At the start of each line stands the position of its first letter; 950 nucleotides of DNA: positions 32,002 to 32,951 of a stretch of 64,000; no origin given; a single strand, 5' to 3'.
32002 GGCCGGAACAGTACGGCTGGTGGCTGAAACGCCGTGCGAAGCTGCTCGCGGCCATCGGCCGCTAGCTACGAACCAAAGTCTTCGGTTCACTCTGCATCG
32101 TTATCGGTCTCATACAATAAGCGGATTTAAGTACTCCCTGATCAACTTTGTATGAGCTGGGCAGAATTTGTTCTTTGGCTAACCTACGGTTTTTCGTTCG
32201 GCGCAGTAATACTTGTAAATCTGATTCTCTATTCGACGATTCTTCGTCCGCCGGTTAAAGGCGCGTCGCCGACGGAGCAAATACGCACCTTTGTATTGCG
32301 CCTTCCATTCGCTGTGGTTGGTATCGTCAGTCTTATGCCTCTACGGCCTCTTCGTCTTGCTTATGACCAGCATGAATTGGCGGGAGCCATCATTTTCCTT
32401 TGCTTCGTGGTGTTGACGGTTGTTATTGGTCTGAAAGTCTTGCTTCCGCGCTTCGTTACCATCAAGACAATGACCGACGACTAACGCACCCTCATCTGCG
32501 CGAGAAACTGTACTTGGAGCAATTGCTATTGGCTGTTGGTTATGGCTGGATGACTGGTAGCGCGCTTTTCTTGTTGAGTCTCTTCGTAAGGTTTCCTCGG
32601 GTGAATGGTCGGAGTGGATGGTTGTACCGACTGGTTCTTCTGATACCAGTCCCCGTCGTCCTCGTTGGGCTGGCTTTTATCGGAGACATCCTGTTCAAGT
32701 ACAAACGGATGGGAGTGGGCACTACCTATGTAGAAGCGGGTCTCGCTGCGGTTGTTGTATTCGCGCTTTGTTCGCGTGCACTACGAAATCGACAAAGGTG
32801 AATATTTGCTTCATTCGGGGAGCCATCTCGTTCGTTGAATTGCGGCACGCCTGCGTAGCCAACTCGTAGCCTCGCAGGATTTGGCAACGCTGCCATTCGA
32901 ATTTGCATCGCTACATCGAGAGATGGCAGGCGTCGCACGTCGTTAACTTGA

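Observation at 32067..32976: ~0.9-kb low-GC islet with two orphan 3-TM mini-proteins wedged between convergent core genes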

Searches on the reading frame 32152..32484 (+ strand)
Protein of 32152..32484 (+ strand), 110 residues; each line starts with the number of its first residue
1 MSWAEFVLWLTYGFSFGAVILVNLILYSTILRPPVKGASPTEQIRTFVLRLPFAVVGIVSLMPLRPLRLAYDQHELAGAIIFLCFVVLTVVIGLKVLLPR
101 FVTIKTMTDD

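Call 5: search_protein_families(library=pfam, proteins=[window:32152-32484:+], max_evalue=1)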
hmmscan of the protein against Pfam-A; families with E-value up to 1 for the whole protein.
window:32152-32484:+ (110 aa): 0 families

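Call 6: find_homologous_proteins(query=window:32152-32484:+, max_evalue=0.01)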
Query window:32152-32484:+ (110 aa): 2 proteins with E <= 0.01 among 20 candidates.
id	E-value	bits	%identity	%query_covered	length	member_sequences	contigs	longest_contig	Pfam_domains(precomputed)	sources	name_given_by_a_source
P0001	1.7e-63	229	100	100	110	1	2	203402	-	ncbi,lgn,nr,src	ncbi:MAG TPA: hypothetical protein VKP89_15910 [Burkholderiales bacterium]|nr:hypothetical protein [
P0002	5.5e-40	154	66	100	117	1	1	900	-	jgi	-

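Call 8: find_encoding_contigs(protein=P0002, flank=10000)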
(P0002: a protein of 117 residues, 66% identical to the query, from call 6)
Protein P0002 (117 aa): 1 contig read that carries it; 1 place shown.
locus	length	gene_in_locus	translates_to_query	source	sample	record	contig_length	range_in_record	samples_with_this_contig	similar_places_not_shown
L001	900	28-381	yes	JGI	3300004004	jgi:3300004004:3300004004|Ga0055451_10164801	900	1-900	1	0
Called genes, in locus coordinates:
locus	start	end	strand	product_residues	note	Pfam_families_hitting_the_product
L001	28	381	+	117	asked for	-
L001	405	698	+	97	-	-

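Call 9: find_encoding_contigs(protein=P0001, flank=6000)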
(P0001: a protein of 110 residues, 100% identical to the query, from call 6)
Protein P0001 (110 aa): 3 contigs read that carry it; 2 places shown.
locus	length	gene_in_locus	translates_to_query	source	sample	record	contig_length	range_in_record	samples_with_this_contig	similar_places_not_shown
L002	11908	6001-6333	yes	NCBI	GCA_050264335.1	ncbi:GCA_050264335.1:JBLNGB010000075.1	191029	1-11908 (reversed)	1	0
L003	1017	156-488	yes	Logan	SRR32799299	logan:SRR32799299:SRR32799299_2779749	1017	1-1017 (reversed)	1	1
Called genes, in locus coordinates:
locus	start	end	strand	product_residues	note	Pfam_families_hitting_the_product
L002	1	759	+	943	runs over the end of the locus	PF01565:FAD_binding_4, PF02913:FAD-oxidase_C, PF13183:Fer4_8, PF13534:Fer4_17 (weak), PF02754:CCG (faint)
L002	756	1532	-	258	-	PF01790:LGT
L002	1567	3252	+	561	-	PF00920:ILVD_EDD_N, PF24877:ILV_EDD_C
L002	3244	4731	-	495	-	PF00501:AMP-binding, PF13193:AMP-binding_C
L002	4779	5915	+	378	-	PF00724:Oxidored_FMN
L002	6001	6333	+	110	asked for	-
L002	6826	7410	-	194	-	PF06041:DUF924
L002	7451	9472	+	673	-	PF03190:Thioredox_DsbH, PF13899:Thioredoxin_7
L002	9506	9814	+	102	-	PF13442:Cytochrome_CBB3 (weak), PF00034:Cytochrom_C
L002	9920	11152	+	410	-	PF13458:Peripla_BP_6, PF01094:ANF_receptor, PF13433:Peripla_BP_5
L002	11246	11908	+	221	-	PF02653:BPD_transp_2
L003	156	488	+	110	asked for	-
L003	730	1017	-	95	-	?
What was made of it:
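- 32152..32484 (+): ORF1, 110 aa, three membrane helices (about 7-31, 44-64, 78-98): putative immunity component 1. Identical protein is annotated as hypothetical in Burkholderiales MAGs (calls 6, 9).
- ORF2 is not even called in the NCBI annotation (call 9). No database family matches, and ORF2 is not annotated in the MAG (calls 5, 9).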

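Call 27: search_protein_families(library=ncbifam, proteins=[window:32152-32481:+], max_evalue=10)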
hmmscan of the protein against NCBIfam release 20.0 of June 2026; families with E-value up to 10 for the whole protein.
window:32152-32481:+ (110 aa): 0 families
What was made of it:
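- On Colicin-type pore-former immunity proteins (Pfam families): No Pfam or NCBIfam hit above noise for ORF1 or ORF2 (calls 5, 27).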

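Call 28: search_protein_representatives(alignment_id=A2)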
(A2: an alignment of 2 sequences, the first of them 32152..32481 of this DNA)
Query: 2 sequences, 117 profile positions. Proteins with E-value up to 0.001 (for the whole library): 7; up to 1e-10: 2; up to 1e-30: 1. The best 7 are listed.
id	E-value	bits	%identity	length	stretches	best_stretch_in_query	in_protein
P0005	2.2e-32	128.2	-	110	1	8-116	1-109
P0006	1.3e-13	67.6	-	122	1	10-114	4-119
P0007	1.0e-09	55.0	-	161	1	14-116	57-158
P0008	1.5e-07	48.1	-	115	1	12-117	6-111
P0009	2.7e-06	44.0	-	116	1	17-112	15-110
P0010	4.4e-06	43.3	-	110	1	13-109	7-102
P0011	2.8e-05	40.7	-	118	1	11-108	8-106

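Call 30: find_encoding_contigs(protein=P0006, flank=8000)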
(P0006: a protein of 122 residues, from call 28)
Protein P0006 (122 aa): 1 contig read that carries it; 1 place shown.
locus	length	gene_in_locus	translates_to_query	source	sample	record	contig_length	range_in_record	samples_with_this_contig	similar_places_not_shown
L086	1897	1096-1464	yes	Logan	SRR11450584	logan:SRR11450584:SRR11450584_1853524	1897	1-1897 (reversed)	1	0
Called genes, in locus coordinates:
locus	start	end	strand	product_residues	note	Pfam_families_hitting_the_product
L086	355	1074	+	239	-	-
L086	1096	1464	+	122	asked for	-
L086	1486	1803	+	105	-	-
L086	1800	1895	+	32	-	?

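Call 32: find_encoding_contigs(protein=P0005, flank=8000)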
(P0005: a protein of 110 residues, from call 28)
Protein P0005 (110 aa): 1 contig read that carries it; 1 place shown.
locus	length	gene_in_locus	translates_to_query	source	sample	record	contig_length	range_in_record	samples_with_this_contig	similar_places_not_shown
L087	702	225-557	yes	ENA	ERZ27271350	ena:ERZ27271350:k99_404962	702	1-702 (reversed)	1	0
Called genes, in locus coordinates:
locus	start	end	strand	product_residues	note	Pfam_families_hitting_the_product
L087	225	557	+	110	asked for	-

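Call 33: find_encoding_contigs(protein=P0008, flank=8000)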
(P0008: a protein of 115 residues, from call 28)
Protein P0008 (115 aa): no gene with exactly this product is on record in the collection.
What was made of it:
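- Tried and rejected: P0008 could not be located on any contig (call 33).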

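Call 35: search_protein_families(library=ncbifam, proteins=[L086:355-1071:+, L086:1486-1800:+, L086:1096-1461:+], max_evalue=1)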
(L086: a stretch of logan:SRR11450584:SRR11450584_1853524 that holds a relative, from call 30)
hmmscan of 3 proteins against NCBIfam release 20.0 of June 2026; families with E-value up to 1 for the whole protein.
L086:355-1071:+ (239 aa): 2 families
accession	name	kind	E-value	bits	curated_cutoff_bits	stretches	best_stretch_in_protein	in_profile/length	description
TIGR03696.1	Rhs_assc_core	domain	4.4e-23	81.6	32.5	1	17-91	1-75/76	RHS repeat-associated core domain-containing protein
NF041261.1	RHS_core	equivalog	3.1e-08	31.9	2000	1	28-78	1193-1248/1261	RHS element core protein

L086:1486-1800:+ (105 aa): 3 families
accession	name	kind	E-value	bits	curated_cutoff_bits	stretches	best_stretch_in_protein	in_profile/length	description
NF040558.1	CAS_Csx18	equivalog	0.011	15.6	50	1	42-57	20-35/64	CRISPR-associated protein Csx18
NF052259.1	SCO2584_fam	equivalog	0.13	12.9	80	1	35-58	130-153/204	SCO2584 family spore wall biosynthesis protein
TIGR01494.1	ATPase_P-type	subfamily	0.53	8.6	62.3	1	7-61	132-186/478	HAD-IC family P-type ATPase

L086:1096-1461:+ (122 aa): 1 family
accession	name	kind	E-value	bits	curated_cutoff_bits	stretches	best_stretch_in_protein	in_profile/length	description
NF050162.1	chryseo_ChrI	equivalog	0.052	13.5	275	1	48-119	51-120/162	chryseobasin maturation helper ChrI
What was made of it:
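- On Cognate immunity gene of an Rhs polymorphic toxin: L086 matches TIGR03696 at E 4.4e-23, 81.6 bits against a cutoff of 32.5 (call 35).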

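Call 37: find_encoding_contigs(protein=P0007, flank=8000)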
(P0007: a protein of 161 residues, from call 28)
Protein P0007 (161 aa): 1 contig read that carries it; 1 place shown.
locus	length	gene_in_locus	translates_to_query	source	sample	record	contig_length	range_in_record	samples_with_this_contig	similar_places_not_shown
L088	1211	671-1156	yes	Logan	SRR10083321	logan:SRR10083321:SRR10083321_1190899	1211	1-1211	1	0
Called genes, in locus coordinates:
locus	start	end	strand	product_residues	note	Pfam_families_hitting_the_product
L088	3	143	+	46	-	?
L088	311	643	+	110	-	-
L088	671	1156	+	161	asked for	-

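Call 39: find_encoding_contigs(protein=P0010, flank=8000)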
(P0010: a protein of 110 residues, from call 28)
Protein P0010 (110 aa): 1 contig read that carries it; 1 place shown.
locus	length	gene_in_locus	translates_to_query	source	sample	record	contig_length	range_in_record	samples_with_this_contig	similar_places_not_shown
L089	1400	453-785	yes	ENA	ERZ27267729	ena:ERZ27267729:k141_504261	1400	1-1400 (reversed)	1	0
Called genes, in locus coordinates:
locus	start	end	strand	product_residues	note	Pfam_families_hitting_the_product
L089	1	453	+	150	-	?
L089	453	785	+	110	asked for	-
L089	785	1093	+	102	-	-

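Call 40: find_encoding_contigs(protein=P0009, flank=8000)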
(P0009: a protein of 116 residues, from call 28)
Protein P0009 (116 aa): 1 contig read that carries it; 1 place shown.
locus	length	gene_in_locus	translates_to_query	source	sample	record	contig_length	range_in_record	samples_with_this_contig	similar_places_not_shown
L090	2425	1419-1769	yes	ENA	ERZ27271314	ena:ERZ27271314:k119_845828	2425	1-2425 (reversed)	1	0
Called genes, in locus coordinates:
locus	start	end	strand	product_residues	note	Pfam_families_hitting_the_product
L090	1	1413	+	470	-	?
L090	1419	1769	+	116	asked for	-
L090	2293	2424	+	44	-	?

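Call 54: find_related_loci(query=A6, collection=metagenome_contigs, flank=10000)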
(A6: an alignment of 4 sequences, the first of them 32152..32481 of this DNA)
Query A6 (110 aa) in metagenome_contigs; peptide patterns used: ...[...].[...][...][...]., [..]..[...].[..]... (x = any residue, [..] = any of these).
106 stretches matched a pattern, but none encodes a relative of the query by tblastn (E <= 1e-3).
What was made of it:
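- Tried and rejected: The metagenome scan with the ORF1 profile found nothing (call 54).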

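Call 75: predict_structure(alignment_id=A11)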
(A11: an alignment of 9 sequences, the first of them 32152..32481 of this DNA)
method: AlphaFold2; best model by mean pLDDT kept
length: 110 residues; sequences in the alignment: 9
mean_pLDDT: 72.7   pTM: 0.57
mean pLDDT of the five models: 72.7, 72.0, 71.4, 71.4, 66.5
residues with pLDDT >= 90: 0; 70-90: 75; 50-70: 28; < 50: 7
segments of 3 or more residues with pLDDT < 50: 104-110
pLDDT, mean of each block of 10 residues (from residue 1): 81 81 73 77 79 72 63 66 83 78 47
secondary structure, 60 per line:
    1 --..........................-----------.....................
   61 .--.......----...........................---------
elements in order: H3-28 H40-61 H64-70 H75-101
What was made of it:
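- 32152..32484 (+): AF2 pLDDT 72.7 with three long helices (call 75).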

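Call 78: fold_search(model_id=the predicted structure, library=pdb)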
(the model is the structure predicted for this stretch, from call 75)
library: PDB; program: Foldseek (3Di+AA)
matches with E <= 10: 26; with E <= 0.001: 0
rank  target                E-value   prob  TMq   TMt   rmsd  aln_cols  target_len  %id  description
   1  8ips_B                3.0e+00  0.13  0.35  0.09  12.5       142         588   16  Cryo-EM structure of heme transporter CydDC from Escherichia coli in the inward facing heme loading state (released 2023-06-14)
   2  9div_C                3.7e+00  0.41  0.53  0.43   4.3        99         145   13  The crystal structure of de novo designed ChuA binding protein C8 (released 2025-05-21)
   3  9div_E                3.9e+00  0.33  0.44  0.40   4.7        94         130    8  The crystal structure of de novo designed ChuA binding protein C8 (released 2025-05-21)
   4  1lvf_B                5.1e+00  0.11  0.34  0.35   7.4        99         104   15  syntaxin 6 (released 2002-07-17)
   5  9div_A                5.3e+00  0.33  0.53  0.45   4.0        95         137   13  The crystal structure of de novo designed ChuA binding protein C8 (released 2025-05-21)
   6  2n2n_MODEL_1_A        5.3e+00  0.21  0.43  0.48   6.7        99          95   15  Tom1 negatively modulates binding of Tollip to phosphatidylinositol 3-phosphate via a coupled folding and bind (released 2015-09-16)
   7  4p1n_A                5.6e+00  0.08  0.31  0.21  10.5       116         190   12  Crystal structure of Atg1-Atg13 complex (released 2014-05-07)
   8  7ejx_R                5.6e+00  0.04  0.20  0.12  13.1       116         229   19  Structure of the GPR88-Gi1 signaling complex bound to a synthetic ligand (released 2022-04-13)
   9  9div_B                6.3e+00  0.28  0.53  0.45   4.0        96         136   14  The crystal structure of de novo designed ChuA binding protein C8 (released 2025-05-21)
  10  9qwr_A                6.3e+00  0.06  0.26  0.20  10.6       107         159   12  MIC60 helical bundle dimer (released 2026-02-25)
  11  2z73_B                6.6e+00  0.06  0.26  0.10  11.7       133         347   11  Crystal structure of squid rhodopsin (released 2008-05-13)
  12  9div_F                7.0e+00  0.15  0.41  0.36   5.6        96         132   10  The crystal structure of de novo designed ChuA binding protein C8 (released 2025-05-21)
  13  7uw9_o                7.0e+00  0.08  0.32  0.25   8.2        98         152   14  Citrus V-ATPase State 1, H in contact with subunit a (released 2022-07-06)
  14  7zds_D                7.0e+00  0.07  0.20  0.06   9.2        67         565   21  IF(apo/as isolated) conformation of CydDC mutant (E500Q.C) (Dataset-18) (released 2023-04-19)
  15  4q4j_A                7.4e+00  0.14  0.31  0.08   4.5        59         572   17  Structure of crosslinked TM287/288_S498C_S520C mutant (released 2014-07-16)
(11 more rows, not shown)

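Call 79: search_protein_families(library=padloc, proteins=[window:32152-32481:+], max_evalue=1)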
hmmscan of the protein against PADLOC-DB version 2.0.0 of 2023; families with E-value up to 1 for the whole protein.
window:32152-32481:+ (110 aa): 0 families

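Call 80: search_protein_families(library=phrogs, proteins=[window:32152-32481:+], max_evalue=1)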
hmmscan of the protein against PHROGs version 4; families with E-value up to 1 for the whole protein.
window:32152-32481:+ (110 aa): 0 families

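Call 83: search_protein_families(library=pfam, proteins=[L090:1-1410:+, L088:311-640:+], max_evalue=1)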
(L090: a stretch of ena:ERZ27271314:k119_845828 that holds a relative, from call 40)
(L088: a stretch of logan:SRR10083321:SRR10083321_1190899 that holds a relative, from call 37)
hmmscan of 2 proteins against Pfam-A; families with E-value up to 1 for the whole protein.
L090:1-1410:+ (470 aa): 1 family
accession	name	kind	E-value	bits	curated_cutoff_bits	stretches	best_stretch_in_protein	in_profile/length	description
PF05593.20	RHS_repeat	-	3.3e-25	88.4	22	7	13-47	1-35/38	RHS Repeat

L088:311-640:+ (110 aa): 0 families
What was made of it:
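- On Cognate immunity gene of an Rhs polymorphic toxin: L090 matches RHS_repeat seven times at E 3.3e-25 (call 83).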

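Call 84: find_encoding_contigs(protein=P0011, flank=8000)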
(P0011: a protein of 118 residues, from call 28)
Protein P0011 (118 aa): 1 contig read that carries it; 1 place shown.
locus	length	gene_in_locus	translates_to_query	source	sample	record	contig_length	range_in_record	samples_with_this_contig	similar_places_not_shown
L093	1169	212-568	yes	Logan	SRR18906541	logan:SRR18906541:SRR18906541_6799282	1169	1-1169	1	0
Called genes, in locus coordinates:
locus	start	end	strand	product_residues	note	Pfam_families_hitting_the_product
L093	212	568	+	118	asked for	-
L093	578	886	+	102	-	-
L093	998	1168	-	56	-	?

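Call 92: search_dna_similar(query=window:32152-32481:+, collection=plasmids, mode=protein, max_evalue=0.01)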
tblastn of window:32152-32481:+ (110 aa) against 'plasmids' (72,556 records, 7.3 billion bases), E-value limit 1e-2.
No match.

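Call 94: search_dna_similar(query=window:32152-32481:+, collection=phages, mode=protein, max_evalue=0.01)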
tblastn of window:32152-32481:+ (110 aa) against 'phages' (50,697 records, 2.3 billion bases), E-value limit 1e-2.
No match.

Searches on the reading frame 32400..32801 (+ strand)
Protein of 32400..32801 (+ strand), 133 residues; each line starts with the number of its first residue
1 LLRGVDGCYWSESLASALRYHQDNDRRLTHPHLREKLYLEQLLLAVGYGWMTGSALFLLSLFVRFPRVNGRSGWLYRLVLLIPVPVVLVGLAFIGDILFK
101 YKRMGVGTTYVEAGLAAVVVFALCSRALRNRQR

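Call 5: search_protein_families(library=pfam, proteins=[window:32400-32801:+], max_evalue=1)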
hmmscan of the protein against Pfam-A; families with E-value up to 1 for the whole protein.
window:32400-32801:+ (133 aa): 1 family
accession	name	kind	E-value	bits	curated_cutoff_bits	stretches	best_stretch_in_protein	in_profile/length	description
PF06127.16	Mpo1-like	-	0.25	11.9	24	0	53-102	27-68/95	2-hydroxy-palmitic acid dioxygenase Mpo1-like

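Call 7: find_homologous_proteins(query=window:32400-32801:+, max_evalue=0.01)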
Query window:32400-32801:+: 127 candidates shared short words with the query, none scored E <= 0.01.
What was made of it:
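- Tried and rejected: The word-indexed protein search with the 133-aa ORF2 frame found nothing (call 7).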

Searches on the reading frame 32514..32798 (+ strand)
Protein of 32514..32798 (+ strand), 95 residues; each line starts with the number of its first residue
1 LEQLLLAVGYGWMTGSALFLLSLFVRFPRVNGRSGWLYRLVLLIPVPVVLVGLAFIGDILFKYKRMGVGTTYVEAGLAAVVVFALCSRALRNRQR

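Call 20: find_homologous_proteins(query=A3, max_evalue=1)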
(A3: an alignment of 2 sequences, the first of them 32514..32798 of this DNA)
Query A3 (2 sequences) (95 aa, profile of the alignment): 2 proteins with E <= 1 among 321 candidates.
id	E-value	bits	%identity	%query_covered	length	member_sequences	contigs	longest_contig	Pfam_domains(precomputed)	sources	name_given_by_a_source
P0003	7.3e-47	175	45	100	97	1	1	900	-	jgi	-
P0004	1.5e-23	101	48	100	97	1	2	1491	-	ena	-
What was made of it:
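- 32514..32801 (+): ORF2, 95 aa from TTG 32514 (alternative ATG 32550), three membrane helices (about 4-25, 38-59, 68-88): putative immunity component 2; not annotated in the NCBI MAG. Homologues P0003 and P0004 (call 20).
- Tried and rejected: A two-sequence profile was needed (call 20).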

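Call 23: find_encoding_contigs(protein=P0004, flank=5000)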
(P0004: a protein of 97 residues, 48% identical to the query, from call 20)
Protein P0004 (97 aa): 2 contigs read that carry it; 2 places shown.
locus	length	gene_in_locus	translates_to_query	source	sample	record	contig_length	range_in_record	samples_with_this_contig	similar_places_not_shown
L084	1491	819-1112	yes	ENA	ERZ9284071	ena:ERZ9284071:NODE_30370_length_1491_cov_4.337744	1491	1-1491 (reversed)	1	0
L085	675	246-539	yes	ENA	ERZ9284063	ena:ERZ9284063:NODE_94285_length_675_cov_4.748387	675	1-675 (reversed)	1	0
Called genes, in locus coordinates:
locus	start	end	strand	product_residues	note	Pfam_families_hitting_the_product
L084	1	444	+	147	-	?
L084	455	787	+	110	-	-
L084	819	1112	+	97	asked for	-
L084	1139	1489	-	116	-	?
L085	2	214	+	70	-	?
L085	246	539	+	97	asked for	-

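Call 27: search_protein_families(library=ncbifam, proteins=[window:32514-32798:+, L084:455-784:+, L084:819-1109:+], max_evalue=10)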
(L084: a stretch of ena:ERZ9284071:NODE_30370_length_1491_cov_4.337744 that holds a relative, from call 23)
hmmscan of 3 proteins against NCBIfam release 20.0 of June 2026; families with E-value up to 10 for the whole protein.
window:32514-32798:+ (95 aa): 2 families
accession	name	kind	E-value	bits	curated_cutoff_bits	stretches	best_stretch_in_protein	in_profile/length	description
NF045693.1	GCarotHydoxCruF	equivalog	0.0026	17.1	400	1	37-86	23-72/310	gamma-carotene 1'-hydroxylase CruF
TIGR00769.1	AAA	superfamily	0.045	12.7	387.2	1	13-84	311-379/472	NTP/NDP exchange transporter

L084:455-784:+ (110 aa): 0 families

L084:819-1109:+ (97 aa): 1 family
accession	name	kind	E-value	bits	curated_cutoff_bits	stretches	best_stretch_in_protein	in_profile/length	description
NF058603.1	SCO2097_fam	equivalog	0.49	10.7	110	1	13-48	43-78/129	SCO2097 family morphological protein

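Call 72: predict_structure(alignment_id=A12)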
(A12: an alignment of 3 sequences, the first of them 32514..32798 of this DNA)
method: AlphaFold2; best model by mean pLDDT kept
length: 95 residues; sequences in the alignment: 3
mean_pLDDT: 59.9   pTM: 0.34
mean pLDDT of the five models: 59.9, 59.7, 58.6, 57.8, 55.8
residues with pLDDT >= 90: 0; 70-90: 0; 50-70: 90; < 50: 5
segments of 3 or more residues with pLDDT < 50: none
pLDDT, mean of each block of 10 residues (from residue 1): 57 66 57 55 62 63 57 61 63 53
secondary structure, 60 per line:
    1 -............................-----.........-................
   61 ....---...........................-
elements in order: H2-29 H35-43 H45-64 H68-94
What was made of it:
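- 32514..32801 (+): AF2 pLDDT 59.9, helical (call 72).
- The ORF2 structure model is of low confidence (call 72).
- Tried and rejected: The ORF2 model was too poor to search (call 72).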

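Call 79: search_protein_families(library=padloc, proteins=[window:32514-32798:+], max_evalue=1)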
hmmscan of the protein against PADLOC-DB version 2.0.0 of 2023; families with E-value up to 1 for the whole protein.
window:32514-32798:+ (95 aa): 0 families

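Call 80: search_protein_families(library=phrogs, proteins=[window:32514-32798:+], max_evalue=1)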
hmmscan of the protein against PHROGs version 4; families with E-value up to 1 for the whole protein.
window:32514-32798:+ (95 aa): 1 family
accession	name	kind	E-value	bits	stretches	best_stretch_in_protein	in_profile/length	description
phrog_32012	-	unknown function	0.098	13.7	1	34-75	8-48/67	-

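Call 93: search_dna_similar(query=window:32514-32798:+, collection=plasmids, mode=protein, max_evalue=0.01)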
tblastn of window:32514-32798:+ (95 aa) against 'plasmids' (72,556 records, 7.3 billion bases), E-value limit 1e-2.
No match.
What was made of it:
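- On Anti-phage defence or phage-encoded protein: No tblastn hit for ORF1 in phage records (ORF2 not run there), nor for either ORF in plasmid records (calls 79, 80, 92, 93, 94).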
